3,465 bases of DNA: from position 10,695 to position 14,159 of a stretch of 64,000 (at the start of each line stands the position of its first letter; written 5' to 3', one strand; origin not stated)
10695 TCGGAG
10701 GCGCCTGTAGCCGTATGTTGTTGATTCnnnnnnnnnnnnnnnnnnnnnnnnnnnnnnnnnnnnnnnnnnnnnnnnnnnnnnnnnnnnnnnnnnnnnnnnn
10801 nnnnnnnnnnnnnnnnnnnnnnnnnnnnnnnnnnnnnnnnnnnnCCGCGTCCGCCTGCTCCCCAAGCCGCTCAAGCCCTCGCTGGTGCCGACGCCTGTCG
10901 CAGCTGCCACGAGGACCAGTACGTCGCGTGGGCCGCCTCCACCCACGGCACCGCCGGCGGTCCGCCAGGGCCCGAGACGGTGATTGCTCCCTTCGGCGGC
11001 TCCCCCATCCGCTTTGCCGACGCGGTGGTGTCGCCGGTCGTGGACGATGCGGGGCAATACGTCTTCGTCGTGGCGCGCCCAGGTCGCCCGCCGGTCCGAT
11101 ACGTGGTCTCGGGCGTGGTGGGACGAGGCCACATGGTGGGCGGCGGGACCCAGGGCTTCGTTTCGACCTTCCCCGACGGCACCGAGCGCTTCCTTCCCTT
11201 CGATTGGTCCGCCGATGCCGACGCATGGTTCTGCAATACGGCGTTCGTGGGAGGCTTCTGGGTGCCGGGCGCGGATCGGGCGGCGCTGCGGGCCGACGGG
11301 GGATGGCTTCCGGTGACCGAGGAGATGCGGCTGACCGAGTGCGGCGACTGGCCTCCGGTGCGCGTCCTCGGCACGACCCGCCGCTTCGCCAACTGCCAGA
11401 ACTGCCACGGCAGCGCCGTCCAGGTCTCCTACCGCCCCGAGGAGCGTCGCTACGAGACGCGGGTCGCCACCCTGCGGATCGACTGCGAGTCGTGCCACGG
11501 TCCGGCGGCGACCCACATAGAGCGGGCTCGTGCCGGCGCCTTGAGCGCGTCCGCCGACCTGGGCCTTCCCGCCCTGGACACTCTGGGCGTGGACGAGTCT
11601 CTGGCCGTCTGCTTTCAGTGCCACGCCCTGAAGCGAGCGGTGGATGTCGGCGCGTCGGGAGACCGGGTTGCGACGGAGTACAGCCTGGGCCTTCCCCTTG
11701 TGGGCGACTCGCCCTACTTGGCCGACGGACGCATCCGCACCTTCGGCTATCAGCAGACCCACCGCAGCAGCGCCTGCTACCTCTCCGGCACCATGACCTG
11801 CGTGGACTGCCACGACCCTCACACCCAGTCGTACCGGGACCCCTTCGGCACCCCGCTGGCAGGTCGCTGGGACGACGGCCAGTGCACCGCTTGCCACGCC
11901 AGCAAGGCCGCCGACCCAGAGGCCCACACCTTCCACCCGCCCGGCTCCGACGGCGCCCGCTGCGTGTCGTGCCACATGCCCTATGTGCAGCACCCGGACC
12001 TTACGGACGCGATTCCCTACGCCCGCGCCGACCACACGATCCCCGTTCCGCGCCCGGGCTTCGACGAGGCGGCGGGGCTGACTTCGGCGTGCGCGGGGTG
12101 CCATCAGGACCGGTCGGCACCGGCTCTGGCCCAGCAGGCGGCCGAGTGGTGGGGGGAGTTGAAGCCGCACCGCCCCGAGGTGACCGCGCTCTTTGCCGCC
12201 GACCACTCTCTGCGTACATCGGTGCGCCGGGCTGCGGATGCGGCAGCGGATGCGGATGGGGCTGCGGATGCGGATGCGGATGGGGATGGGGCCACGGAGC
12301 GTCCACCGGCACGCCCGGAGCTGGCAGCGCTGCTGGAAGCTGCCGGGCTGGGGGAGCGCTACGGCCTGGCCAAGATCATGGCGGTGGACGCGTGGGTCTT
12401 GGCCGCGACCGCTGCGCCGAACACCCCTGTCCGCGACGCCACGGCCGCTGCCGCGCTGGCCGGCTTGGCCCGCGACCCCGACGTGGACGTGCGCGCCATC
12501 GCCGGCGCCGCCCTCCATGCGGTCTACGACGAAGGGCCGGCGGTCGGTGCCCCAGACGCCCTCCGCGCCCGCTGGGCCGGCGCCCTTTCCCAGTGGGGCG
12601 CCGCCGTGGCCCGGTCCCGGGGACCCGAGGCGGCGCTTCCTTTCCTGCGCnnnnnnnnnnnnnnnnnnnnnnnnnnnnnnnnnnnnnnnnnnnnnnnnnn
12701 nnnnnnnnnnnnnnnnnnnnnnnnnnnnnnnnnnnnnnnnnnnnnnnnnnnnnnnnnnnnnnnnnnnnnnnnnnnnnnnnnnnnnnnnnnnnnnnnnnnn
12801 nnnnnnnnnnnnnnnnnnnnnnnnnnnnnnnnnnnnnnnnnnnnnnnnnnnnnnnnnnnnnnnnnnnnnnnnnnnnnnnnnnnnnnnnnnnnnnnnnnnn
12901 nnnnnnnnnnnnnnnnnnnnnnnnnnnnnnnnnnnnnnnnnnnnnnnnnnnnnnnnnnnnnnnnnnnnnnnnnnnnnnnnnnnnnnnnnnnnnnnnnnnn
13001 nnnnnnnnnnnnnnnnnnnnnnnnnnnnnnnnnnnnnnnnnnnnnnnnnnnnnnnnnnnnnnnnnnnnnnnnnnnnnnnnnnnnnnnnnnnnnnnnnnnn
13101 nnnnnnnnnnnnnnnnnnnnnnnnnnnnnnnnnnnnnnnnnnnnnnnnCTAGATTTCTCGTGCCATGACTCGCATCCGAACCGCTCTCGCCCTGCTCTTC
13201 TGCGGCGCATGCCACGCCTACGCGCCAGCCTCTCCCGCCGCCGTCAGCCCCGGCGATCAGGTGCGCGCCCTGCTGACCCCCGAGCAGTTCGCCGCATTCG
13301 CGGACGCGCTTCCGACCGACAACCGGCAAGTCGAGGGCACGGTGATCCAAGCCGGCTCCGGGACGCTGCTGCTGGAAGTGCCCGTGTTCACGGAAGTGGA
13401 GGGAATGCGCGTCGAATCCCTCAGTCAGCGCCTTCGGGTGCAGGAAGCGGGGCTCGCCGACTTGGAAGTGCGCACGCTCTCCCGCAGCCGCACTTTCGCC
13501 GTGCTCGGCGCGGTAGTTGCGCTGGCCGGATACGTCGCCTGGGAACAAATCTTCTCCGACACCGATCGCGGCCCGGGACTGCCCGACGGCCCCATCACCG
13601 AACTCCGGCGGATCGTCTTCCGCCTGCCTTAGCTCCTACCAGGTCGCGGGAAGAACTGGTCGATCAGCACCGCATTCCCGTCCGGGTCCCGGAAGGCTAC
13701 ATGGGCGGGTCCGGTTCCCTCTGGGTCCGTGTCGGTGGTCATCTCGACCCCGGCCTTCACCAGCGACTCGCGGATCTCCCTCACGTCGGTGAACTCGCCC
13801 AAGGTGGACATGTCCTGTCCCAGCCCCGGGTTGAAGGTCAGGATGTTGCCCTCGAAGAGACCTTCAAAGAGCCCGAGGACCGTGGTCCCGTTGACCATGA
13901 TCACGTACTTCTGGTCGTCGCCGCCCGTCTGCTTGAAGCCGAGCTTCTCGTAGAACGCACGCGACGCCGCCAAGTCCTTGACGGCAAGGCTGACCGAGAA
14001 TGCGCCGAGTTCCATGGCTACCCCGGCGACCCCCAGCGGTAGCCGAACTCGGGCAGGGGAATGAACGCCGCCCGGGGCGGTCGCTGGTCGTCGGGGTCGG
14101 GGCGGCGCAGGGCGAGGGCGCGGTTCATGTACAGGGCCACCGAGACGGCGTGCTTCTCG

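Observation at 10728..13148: Octaheme cytochrome c fused to HEAT-like and TPR repeats via an Asp/Ala repeat linker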

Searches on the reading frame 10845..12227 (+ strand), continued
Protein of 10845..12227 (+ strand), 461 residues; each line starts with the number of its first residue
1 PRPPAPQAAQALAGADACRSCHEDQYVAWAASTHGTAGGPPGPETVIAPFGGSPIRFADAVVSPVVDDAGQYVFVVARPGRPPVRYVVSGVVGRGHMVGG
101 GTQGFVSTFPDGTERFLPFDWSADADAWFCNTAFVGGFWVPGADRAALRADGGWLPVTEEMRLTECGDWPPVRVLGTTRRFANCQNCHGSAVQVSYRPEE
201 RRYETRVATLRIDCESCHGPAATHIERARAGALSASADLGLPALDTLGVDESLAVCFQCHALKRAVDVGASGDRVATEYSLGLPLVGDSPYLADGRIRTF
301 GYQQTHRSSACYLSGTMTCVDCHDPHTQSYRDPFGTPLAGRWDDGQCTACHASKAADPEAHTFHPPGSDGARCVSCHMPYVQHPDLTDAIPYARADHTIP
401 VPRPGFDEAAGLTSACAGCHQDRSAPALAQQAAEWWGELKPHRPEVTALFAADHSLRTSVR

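Call 84: find_encoding_contigs(protein=P0401, flank=6000, max_places=1)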
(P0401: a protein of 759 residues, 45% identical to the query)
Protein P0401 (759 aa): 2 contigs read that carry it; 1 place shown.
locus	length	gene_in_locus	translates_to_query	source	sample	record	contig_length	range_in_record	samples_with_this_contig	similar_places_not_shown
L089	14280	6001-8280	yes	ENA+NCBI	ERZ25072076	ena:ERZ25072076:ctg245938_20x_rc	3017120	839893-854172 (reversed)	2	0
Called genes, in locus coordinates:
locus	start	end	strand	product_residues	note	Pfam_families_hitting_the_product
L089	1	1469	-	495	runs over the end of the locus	PF00474:SSF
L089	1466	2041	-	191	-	-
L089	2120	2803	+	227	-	-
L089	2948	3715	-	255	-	PF02353:CMAS (weak), PF13489:Methyltransf_23, PF06325:PrmA, PF05175:MTS (weak), PF08241:Methyltransf_11, PF08242:Methyltransf_12, PF13649:Methyltransf_25, PF13847:Methyltransf_31, +1 more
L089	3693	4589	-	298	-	PF01522:Polysacc_deac_1, PF11959:DUF3473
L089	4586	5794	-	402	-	PF13477:Glyco_trans_4_2, PF13439:Glyco_transf_4, PF13579:Glyco_trans_4_4, PF20706:GT4-conflict (weak), PF00534:Glycos_transf_1, PF13692:Glyco_trans_1_4, PF13524:Glyco_trans_1_2 (weak)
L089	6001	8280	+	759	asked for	PF14522:Cytochrome_C7 (faint), PF14537:Cytochrom_c3_2 (faint), PF22113:Mtrc-MtrF_II-IV_dom, PF14559:TPR_19, PF13424:TPR_12 (weak), PF13432:TPR_16 (weak), PF14559:TPR_19 (weak), PF23914:TPR_CcmH_CycH (weak), +13 more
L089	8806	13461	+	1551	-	PF00310:GATase_2, PF04898:Glu_syn_central, PF01645:Glu_synthase, PF01493:GXGXG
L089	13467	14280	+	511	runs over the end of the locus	PF14691:Fer4_20, PF00070:Pyr_redox (faint), PF01266:DAO (weak), PF01593:Amino_oxidase, PF03486:HI0933_like (weak), PF07992:Pyr_redox_2, PF12831:FAD_oxidored (weak), PF13450:NAD_binding_8, +2 more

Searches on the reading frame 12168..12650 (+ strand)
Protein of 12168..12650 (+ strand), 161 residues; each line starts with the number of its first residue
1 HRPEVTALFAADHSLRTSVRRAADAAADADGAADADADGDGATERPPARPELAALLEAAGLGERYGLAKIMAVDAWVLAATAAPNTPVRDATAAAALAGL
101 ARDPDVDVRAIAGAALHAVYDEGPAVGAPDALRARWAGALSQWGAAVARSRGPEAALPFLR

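Call 85: search_protein_families(library=pfam, proteins=[window:12168-12650:+], max_evalue=10)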
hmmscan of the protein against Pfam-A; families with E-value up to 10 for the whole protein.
window:12168-12650:+ (161 aa): 1 family
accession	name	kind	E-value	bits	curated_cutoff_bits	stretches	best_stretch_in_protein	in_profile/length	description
PF02985.28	HEAT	-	1.3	10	23.5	1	97-119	5-27/31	HEAT repeat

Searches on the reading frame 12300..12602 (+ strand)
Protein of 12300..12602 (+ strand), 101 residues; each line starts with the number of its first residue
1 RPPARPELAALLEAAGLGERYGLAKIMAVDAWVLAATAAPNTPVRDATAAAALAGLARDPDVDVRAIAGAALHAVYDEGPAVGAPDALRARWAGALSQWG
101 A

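Call 85: search_protein_families(library=pfam, proteins=[window:12300-12602:+], max_evalue=10)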
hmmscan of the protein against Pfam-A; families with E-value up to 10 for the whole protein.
window:12300-12602:+ (101 aa): 2 families
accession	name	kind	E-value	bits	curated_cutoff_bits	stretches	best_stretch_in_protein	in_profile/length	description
PF02985.28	HEAT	-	0.03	15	23.5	1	53-75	5-27/31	HEAT repeat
PF05004.19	IFRD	-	0.3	10.4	25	1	27-79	187-245/306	Interferon-related developmental regulator (IFRD)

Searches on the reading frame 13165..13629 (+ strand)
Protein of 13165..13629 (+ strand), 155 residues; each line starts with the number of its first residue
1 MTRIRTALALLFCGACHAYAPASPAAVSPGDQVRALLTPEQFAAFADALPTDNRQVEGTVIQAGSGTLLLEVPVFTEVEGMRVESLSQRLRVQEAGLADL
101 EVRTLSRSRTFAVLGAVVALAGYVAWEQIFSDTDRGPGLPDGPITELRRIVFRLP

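Call 15: search_protein_families(library=pfam, proteins=[window:13165-13629:+], max_evalue=0.001)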
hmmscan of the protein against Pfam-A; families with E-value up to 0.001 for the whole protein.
window:13165-13629:+ (155 aa): 0 families

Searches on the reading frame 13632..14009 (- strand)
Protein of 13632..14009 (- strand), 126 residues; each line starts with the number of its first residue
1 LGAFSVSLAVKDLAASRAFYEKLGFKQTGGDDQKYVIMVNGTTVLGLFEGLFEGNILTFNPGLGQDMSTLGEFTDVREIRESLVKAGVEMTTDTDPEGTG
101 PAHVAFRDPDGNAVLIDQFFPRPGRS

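Call 15: search_protein_families(library=pfam, proteins=[window:13632-14009:-], max_evalue=0.001)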
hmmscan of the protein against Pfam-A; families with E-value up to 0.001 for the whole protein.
window:13632-14009:- (126 aa): 2 families
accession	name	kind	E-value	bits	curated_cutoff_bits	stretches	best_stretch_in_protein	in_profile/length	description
PF00903.31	Glyoxalase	-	7.6e-12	46.1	20.6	1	6-114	5-119/121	Glyoxalase/Bleomycin resistance protein/Dioxygenase superfamily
PF22677.2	Ble-like_N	-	2.7e-05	24.3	24.5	1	7-39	6-39/41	Bleomycin resistance protein-like N-terminal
